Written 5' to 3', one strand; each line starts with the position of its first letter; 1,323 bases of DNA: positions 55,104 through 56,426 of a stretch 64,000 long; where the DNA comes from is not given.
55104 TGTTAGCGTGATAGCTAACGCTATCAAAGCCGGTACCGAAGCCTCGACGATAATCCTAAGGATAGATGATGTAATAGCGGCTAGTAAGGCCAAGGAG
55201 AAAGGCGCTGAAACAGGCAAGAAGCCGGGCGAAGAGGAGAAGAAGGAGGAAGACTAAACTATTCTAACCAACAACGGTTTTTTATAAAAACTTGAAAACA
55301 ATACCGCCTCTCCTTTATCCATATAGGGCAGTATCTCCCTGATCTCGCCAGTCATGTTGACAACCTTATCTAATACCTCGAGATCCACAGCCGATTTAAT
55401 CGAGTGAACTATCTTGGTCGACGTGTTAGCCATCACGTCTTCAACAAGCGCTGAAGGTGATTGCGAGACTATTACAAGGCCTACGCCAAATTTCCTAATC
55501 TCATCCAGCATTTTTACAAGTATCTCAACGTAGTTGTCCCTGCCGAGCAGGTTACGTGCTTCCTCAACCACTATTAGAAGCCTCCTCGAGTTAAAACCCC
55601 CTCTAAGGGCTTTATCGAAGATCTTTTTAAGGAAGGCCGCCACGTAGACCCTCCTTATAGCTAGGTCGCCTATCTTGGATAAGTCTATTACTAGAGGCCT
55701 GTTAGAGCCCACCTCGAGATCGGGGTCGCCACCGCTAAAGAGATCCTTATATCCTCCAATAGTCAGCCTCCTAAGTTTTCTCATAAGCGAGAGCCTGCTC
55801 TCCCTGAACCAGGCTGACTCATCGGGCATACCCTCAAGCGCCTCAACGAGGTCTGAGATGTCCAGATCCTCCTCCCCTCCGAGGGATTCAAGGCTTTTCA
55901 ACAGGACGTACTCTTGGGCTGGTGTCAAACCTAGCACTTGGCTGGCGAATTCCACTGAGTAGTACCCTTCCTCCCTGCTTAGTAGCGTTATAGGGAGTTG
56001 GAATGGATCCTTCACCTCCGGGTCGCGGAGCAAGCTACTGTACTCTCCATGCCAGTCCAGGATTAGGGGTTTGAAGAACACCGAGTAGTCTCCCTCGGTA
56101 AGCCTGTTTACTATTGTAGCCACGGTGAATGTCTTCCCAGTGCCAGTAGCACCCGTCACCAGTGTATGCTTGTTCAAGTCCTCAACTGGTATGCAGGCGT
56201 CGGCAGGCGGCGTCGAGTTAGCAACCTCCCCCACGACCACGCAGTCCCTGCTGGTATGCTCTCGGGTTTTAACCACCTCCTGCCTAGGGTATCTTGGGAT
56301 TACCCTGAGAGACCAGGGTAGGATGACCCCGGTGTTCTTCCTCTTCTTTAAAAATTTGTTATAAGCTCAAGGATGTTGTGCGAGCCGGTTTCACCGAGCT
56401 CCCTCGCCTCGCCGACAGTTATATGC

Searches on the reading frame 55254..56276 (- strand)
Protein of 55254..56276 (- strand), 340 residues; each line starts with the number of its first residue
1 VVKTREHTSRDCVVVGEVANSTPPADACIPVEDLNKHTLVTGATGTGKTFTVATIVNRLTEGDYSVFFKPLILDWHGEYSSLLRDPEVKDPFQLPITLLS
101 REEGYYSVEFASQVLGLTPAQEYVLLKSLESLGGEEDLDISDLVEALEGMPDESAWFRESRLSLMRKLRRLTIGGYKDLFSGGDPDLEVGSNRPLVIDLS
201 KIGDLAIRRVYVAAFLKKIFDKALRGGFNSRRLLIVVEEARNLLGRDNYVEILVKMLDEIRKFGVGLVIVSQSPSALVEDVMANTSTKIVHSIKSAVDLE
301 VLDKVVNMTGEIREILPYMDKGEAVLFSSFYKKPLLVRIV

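Call 34: search_protein_families(library=ncbifam, proteins=[window:55254-56276:-], max_evalue=0.001)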
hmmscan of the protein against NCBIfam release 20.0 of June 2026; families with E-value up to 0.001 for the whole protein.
window:55254-56276:- (340 aa): 14 families
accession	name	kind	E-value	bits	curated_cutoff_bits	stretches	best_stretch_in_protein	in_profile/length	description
NF053655.1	CedD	equivalog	1.6e-66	225.1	600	1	13-339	199-525/527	DNA-translocating ATPase CedD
NF040937.1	HerA_Thermprot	equivalog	4.2e-22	78.2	800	2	195-339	310-461/487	DNA double-strand break repair helicase HerA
NF040819.1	helicase_HerA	equivalog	3.2e-19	68.9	970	1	233-339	404-514/561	DNA double-strand break repair helicase HerA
NF042944.1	HerA_antiphage_2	equivalog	2.7e-12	46.2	850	2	232-339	428-542/576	anti-phage-associated helicase HerA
TIGR00929.1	VirB4_CagE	subfamily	7.8e-11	40.9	643.1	1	34-289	436-697/792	VirB4 family type IV secretion/conjugal transfer ATPase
NF042943.1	HerA_antiphage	equivalog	3.3e-09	35.9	800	1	225-337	427-547/566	anti-phage-associated helicase HerA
NF041017.1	DNA_import_CedB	equivalog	5.1e-08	32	700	1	196-326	437-573/590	DNA import protein CedB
TIGR02746.1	TraC-F-type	equivalog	1.5e-07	29.7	567.05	1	139-290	551-697/800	type IV secretion system protein TraC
NF033849.1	ser_rich_anae_1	subfamily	1.8e-07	28.9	650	1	234-301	1020-1098/1163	serine-rich protein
TIGR03783.1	Bac_Flav_CT_G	subfamily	3.6e-05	21.8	261.55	1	166-328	601-759/829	TraG family conjugative transposon ATPase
NF010447.0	PRK13873.1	equivalog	7e-05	20.9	1020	0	203-284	610-690/815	conjugal transfer protein TrbE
NF045975.1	VirB4_plasma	equivalog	7.6e-05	20.6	590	0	228-292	753-823/894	Mbov_0397 family ICE element conjugal transfer ATPase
NF005992.0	PRK08116.1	subfamily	0.00033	19.9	189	1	39-69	118-148/269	hypothetical protein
TIGR02767.1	TraG-Ti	equivalog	0.00071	18.5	686.2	1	206-292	443-522/623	Ti-type conjugative transfer system protein TraG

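Call 102: search_protein_families(library=padloc, proteins=[window:55254-56276:-], max_evalue=0.001)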
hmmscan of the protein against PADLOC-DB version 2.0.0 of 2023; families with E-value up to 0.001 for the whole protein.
window:55254-56276:- (340 aa): 19 families
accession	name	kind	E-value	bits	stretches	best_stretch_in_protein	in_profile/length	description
PDLC04105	HerA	-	2.1e-24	84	2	196-329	383-525/576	-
PDLC04140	mad8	-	5.3e-22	76.7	1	34-334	26-294/314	mads_8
PDLC04103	HerA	-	2.1e-20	70.6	2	195-339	402-556/579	-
PDLC01055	HerA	-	2e-16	57.9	2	196-339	385-524/532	Type III coevolved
PDLC04102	HerA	-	2e-16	57.5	2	195-339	468-619/654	-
PDLC04098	HerA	-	1.1e-14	51.9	1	251-339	557-646/686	-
PDLC04106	HerA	-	3.3e-13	47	1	255-339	543-628/667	-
PDLC02188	HerA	-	4.5e-13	46.9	2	254-339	456-542/578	-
PDLC04100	HerA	-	4.6e-11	40.1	1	225-338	433-554/580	-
PDLC02185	HerA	-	5.7e-11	39.8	1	225-339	439-561/585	-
PDLC04097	HerA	-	1.5e-09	35.1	1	247-339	499-592/618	-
PDLC04104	HerA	-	1.4e-08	32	1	256-328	252-325/379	-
PDLC04101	HerA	-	2.2e-08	31.2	1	35-85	168-215/400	-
PDLC02684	DndH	-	9.9e-08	27.9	1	207-296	1566-1663/1715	DndH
PDLC04099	HerA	-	4.5e-07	27.4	1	35-82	169-213/214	-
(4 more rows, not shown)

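Call 104: find_related_loci(query=window:55254-56276:-, collection=metagenome_contigs, flank=2500)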
Query window:55254-56276:- (340 aa) in metagenome_contigs; peptide patterns used: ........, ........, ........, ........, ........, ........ (x = any residue, [..] = any of these).
491 stretches matched a pattern; 68 encode a relative of the query (tblastn E <= 1e-3); 68 distinct loci.
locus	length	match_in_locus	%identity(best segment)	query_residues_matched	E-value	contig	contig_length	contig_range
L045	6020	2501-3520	99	1-340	0e+0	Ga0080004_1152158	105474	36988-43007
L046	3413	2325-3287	47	11-339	3e-88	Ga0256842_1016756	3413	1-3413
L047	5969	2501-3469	44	11-339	3e-80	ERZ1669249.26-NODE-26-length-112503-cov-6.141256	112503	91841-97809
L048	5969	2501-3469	42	11-339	4e-79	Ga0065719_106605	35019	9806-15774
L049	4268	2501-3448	40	32-339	1e-66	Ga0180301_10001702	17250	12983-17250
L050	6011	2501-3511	34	5-340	2e-53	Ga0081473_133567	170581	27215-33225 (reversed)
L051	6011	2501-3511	35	5-340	1e-53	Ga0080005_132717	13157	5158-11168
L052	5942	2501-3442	34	27-339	5e-52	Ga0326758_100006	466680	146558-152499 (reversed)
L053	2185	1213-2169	35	11-329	4e-49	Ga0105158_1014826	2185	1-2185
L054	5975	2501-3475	40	11-339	1e-71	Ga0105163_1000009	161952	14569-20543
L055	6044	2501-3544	32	11-339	5e-46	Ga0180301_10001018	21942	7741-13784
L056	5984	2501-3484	33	13-339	8e-46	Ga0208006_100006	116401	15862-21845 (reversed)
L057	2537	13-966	34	21-340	1e-44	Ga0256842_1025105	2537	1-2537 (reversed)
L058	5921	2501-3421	35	33-339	2e-44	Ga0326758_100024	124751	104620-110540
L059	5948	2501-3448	35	18-339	3e-44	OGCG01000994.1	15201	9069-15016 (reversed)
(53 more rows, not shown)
